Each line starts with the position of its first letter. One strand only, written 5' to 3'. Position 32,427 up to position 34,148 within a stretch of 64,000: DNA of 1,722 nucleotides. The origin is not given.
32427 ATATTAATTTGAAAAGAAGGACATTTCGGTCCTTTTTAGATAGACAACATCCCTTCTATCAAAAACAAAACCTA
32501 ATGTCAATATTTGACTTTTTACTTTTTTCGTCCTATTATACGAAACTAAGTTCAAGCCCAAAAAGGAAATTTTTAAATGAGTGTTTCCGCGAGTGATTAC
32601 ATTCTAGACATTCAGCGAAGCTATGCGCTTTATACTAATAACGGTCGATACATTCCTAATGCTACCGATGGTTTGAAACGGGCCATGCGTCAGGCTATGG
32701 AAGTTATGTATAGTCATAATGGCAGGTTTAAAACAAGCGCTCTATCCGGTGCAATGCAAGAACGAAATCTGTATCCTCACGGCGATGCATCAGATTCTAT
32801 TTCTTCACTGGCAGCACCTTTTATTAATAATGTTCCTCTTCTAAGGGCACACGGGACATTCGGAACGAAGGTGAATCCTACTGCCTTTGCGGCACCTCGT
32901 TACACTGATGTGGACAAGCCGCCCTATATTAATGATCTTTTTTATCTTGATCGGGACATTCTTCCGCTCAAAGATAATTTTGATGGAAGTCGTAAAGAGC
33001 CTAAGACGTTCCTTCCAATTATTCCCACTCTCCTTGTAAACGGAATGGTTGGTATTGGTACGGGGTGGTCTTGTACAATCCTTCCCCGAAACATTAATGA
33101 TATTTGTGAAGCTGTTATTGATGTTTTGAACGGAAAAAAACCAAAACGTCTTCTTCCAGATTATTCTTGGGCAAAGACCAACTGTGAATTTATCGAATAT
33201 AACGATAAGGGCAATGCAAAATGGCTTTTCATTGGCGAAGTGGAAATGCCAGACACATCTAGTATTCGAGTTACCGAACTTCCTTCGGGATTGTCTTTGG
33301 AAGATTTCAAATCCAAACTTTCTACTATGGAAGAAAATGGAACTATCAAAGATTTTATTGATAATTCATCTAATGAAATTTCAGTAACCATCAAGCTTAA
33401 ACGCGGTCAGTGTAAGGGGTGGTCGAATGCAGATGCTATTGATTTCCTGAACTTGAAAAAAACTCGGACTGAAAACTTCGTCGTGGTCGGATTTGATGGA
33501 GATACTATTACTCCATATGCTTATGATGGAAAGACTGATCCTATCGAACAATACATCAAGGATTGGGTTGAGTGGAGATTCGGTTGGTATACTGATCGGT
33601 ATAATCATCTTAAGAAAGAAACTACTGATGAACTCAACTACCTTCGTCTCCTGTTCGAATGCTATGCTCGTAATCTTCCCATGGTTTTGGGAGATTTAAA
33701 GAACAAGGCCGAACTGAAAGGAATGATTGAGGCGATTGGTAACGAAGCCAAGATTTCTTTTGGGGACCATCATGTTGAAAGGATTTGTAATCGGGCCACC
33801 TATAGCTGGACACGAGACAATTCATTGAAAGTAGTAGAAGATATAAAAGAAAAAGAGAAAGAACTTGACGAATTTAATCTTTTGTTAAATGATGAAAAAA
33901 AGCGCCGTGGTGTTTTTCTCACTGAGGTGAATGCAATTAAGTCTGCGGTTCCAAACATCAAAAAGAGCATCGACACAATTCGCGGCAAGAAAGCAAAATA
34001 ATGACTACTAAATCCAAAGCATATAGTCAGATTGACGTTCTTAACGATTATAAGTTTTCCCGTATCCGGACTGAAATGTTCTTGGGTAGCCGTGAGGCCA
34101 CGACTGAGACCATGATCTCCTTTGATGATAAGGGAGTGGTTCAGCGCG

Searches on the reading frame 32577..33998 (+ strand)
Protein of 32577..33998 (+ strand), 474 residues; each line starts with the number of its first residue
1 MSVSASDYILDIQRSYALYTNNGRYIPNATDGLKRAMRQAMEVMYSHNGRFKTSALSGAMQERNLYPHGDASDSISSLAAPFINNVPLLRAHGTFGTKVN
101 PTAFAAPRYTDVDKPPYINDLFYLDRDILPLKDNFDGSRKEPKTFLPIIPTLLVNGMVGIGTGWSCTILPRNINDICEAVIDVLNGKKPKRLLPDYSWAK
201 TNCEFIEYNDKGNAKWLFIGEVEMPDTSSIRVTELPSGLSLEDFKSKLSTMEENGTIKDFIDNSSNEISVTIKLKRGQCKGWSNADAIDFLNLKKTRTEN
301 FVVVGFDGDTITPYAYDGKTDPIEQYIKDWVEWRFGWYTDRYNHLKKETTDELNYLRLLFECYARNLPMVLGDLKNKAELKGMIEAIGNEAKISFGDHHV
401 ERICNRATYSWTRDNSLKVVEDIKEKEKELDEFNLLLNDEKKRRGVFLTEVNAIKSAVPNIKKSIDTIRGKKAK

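Call 61: search_protein_families(library=phrogs, proteins=[window:32577-33998:+], max_evalue=0.001)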
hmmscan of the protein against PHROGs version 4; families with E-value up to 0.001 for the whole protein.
window:32577-33998:+ (474 aa): 2 families
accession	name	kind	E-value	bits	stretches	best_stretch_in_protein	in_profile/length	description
phrog_551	-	DNA, RNA and nucleotide metabolism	5.9e-106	356.6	1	2-453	9-448/701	DNA topoisomerase II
phrog_28877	-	DNA, RNA and nucleotide metabolism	4.7e-12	45.3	1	23-457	706-1150/1441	DNA topoisomerase II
